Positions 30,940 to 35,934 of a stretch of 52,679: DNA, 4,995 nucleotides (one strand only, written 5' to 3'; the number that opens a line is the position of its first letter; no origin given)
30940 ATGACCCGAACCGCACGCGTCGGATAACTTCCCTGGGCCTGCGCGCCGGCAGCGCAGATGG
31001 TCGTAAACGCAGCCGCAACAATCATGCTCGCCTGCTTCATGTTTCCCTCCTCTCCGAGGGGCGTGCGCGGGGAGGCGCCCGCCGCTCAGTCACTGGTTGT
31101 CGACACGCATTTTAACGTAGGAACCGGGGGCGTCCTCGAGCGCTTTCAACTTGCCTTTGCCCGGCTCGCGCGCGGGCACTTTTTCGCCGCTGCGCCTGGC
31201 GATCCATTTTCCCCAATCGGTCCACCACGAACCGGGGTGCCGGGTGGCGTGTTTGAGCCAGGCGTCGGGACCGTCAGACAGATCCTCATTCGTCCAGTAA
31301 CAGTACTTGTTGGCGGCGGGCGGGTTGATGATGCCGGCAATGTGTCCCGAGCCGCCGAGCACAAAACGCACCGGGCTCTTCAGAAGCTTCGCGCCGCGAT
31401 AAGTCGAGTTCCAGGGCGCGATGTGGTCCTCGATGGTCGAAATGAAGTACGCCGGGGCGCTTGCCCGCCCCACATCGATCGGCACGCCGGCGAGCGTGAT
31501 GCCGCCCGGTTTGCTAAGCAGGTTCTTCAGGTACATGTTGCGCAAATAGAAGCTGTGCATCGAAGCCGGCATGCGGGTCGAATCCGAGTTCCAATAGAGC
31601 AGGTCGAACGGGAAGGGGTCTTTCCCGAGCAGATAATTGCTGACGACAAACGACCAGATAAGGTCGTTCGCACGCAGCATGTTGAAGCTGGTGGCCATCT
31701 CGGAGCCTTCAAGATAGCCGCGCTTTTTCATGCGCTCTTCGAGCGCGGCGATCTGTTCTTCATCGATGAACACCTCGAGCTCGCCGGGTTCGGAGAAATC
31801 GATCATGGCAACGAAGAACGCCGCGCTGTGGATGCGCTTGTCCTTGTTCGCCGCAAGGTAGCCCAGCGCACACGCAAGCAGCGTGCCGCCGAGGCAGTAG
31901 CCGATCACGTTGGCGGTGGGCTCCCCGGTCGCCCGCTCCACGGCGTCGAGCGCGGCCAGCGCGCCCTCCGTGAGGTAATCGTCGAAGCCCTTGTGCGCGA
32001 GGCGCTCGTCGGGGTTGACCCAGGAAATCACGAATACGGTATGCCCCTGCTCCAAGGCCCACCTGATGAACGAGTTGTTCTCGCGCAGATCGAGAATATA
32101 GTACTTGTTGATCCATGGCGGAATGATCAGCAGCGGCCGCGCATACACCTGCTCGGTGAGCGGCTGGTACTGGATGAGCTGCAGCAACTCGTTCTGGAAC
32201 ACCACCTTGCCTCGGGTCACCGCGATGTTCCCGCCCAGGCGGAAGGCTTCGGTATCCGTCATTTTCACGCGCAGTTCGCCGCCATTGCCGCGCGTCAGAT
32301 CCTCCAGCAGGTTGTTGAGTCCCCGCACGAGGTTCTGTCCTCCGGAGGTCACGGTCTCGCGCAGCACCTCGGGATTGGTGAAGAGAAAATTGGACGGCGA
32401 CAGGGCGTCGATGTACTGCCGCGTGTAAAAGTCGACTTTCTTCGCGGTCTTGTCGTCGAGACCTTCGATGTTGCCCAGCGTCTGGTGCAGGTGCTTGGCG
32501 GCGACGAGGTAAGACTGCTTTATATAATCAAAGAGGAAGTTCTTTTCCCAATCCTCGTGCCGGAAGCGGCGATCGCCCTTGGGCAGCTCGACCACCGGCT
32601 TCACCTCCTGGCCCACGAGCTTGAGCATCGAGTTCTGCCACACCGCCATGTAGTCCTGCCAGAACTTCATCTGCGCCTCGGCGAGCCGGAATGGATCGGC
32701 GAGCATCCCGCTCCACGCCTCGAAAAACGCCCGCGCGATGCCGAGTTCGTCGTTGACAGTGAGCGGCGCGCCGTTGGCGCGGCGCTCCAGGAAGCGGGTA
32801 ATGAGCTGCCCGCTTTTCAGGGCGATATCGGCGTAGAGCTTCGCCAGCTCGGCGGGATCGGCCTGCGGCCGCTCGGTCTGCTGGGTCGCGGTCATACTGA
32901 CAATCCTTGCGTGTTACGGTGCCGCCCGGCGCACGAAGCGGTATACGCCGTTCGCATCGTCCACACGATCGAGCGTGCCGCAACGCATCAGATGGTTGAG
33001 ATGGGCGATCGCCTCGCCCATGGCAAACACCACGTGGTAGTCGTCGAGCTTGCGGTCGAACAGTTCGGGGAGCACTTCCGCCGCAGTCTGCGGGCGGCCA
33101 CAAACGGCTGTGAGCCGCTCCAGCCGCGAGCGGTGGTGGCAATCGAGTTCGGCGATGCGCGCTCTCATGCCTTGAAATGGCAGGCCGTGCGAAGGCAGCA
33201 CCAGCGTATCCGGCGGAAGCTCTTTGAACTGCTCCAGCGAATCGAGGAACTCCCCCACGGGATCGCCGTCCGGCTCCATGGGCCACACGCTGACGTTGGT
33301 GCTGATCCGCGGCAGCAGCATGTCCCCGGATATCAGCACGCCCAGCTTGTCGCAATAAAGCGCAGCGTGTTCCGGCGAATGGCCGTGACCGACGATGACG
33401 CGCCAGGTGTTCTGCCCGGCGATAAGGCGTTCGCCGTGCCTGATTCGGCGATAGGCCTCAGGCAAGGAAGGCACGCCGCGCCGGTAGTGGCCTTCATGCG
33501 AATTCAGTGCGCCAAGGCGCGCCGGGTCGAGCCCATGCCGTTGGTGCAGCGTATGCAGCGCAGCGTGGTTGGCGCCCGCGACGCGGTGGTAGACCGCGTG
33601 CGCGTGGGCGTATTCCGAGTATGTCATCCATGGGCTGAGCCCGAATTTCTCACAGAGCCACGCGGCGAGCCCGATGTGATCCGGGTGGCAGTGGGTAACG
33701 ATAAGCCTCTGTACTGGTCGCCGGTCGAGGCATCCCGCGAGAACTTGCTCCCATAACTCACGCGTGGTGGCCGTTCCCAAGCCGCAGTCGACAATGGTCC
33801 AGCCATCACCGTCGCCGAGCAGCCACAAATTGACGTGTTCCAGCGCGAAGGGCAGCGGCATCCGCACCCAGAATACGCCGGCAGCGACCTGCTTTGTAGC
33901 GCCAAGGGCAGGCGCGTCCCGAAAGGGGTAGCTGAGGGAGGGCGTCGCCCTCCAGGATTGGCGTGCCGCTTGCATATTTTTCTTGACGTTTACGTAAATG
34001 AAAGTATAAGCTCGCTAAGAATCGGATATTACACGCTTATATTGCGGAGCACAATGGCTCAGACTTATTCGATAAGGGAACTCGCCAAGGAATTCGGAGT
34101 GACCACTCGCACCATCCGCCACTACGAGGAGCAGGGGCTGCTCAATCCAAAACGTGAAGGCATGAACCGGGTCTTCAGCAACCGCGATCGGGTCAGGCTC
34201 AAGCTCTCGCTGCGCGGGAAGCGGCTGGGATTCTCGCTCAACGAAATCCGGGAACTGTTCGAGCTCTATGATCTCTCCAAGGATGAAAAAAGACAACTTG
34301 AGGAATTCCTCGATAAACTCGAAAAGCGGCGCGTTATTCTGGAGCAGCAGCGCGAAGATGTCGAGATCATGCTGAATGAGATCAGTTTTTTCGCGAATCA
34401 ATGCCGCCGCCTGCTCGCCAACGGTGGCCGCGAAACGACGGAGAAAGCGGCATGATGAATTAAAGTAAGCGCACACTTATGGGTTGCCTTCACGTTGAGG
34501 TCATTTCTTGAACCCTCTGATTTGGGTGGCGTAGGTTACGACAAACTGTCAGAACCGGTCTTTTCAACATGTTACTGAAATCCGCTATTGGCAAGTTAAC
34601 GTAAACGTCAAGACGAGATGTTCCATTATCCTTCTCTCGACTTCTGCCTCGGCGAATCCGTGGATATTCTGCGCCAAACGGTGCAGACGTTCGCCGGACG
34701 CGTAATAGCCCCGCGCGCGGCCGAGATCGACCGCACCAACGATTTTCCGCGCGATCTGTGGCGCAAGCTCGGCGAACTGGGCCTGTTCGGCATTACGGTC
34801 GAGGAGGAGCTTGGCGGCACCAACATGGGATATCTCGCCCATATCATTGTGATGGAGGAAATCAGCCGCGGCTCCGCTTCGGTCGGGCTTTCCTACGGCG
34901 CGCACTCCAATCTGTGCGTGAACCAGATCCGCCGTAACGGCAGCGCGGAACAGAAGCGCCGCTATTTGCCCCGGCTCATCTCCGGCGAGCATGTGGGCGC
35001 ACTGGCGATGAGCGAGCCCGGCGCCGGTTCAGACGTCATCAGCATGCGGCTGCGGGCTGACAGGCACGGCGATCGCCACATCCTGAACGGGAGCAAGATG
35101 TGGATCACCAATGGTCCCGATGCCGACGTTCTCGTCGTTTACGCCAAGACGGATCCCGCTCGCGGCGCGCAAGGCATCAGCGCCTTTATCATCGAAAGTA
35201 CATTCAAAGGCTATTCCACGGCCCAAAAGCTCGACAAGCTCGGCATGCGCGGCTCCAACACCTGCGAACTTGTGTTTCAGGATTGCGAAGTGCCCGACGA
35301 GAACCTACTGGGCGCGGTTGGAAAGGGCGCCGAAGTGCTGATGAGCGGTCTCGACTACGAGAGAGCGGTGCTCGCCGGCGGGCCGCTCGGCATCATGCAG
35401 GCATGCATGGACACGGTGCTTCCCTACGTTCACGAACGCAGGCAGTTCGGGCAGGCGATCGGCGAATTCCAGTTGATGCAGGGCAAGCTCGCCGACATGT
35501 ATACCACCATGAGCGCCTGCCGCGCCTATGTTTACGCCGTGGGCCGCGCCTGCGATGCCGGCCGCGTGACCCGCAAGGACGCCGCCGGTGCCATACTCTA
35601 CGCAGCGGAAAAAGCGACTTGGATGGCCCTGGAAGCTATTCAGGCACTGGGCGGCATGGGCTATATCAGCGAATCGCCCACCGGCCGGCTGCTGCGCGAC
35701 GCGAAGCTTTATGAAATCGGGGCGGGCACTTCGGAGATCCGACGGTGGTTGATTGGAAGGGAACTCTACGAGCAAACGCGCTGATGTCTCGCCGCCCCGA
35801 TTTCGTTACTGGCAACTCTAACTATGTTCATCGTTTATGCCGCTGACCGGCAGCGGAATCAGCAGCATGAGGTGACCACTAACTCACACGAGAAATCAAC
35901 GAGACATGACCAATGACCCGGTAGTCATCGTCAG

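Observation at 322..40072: Locus-specific tandem heptad/octad arrays arranged as complementary arms fill at least ten intergenic gaps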

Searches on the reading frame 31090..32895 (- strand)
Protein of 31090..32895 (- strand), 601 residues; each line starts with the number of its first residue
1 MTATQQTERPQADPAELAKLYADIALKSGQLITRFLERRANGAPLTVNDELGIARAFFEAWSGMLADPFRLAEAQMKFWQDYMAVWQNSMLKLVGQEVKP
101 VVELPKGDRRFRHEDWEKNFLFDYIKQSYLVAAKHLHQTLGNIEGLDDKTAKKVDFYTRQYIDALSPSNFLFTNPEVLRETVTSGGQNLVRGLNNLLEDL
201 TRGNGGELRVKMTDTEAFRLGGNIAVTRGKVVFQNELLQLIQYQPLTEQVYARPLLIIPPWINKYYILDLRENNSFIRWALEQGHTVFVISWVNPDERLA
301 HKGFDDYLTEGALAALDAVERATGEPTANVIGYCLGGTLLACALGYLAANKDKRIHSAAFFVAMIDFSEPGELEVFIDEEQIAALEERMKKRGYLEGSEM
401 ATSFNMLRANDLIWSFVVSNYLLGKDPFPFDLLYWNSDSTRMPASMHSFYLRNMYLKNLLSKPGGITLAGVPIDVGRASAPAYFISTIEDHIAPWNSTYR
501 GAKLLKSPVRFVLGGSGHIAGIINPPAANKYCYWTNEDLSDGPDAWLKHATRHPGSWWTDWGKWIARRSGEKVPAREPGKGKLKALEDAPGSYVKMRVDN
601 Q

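Call 53: search_protein_families(library=pfam, proteins=[window:31090-32895:-])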
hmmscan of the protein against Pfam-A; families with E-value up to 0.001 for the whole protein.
window:31090-32895:- (601 aa): 2 families
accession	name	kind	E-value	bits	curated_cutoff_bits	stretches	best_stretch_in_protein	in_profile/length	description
PF07167.19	PhaC_N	-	1.6e-75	253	23.7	1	108-280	2-173/173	Poly-beta-hydroxybutyrate polymerase (PhaC) N-terminus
PF00561.26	Abhydrolase_1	-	1.8e-14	54.4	25.8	1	281-524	23-244/245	alpha/beta hydrolase fold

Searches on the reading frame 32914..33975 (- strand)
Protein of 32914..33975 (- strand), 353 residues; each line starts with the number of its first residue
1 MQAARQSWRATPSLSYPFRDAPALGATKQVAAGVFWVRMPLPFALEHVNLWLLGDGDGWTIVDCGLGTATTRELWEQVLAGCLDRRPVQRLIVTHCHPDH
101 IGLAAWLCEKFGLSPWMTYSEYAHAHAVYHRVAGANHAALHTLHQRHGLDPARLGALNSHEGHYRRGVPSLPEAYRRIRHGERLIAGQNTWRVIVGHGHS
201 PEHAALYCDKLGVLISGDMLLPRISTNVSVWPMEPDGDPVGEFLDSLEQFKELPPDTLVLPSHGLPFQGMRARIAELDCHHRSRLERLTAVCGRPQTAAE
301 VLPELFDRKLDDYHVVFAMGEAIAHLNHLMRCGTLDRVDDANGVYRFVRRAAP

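Call 53: search_protein_families(library=pfam, proteins=[window:32914-33975:-])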
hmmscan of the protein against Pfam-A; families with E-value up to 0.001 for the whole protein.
window:32914-33975:- (353 aa): 2 families
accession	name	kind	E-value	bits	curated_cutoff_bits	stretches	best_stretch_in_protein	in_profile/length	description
PF00753.33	Lactamase_B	-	3.2e-28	99.5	22.7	1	47-263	5-196/196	Metallo-beta-lactamase superfamily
PF21221.3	B_lactamase-like_C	-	3e-18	65.7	27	1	292-335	2-46/46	Metallo-beta-lactamase-like, C-terminal domain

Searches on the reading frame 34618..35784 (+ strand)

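Call 10: search_protein_families(library=pfam, proteins=[window:34618-35784:+])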
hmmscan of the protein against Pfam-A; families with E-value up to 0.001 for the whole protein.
window:34618-35784:+ (388 aa): 4 families
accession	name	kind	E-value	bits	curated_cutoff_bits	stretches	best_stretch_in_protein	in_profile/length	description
PF02771.21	Acyl-CoA_dh_N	-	1.3e-40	138.7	22.9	1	16-124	5-113/113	Acyl-CoA dehydrogenase, N-terminal domain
PF00441.29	Acyl-CoA_dh_1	-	3.5e-40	138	22.4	1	235-383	1-149/150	Acyl-CoA dehydrogenase, C-terminal domain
PF02770.24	Acyl-CoA_dh_M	-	7e-24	84.3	33.3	1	128-223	1-97/97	Acyl-CoA dehydrogenase, middle domain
PF08028.16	Acyl-CoA_dh_2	-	1.4e-11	45.2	22.7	1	253-366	4-127/134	Acyl-CoA dehydrogenase, C-terminal domain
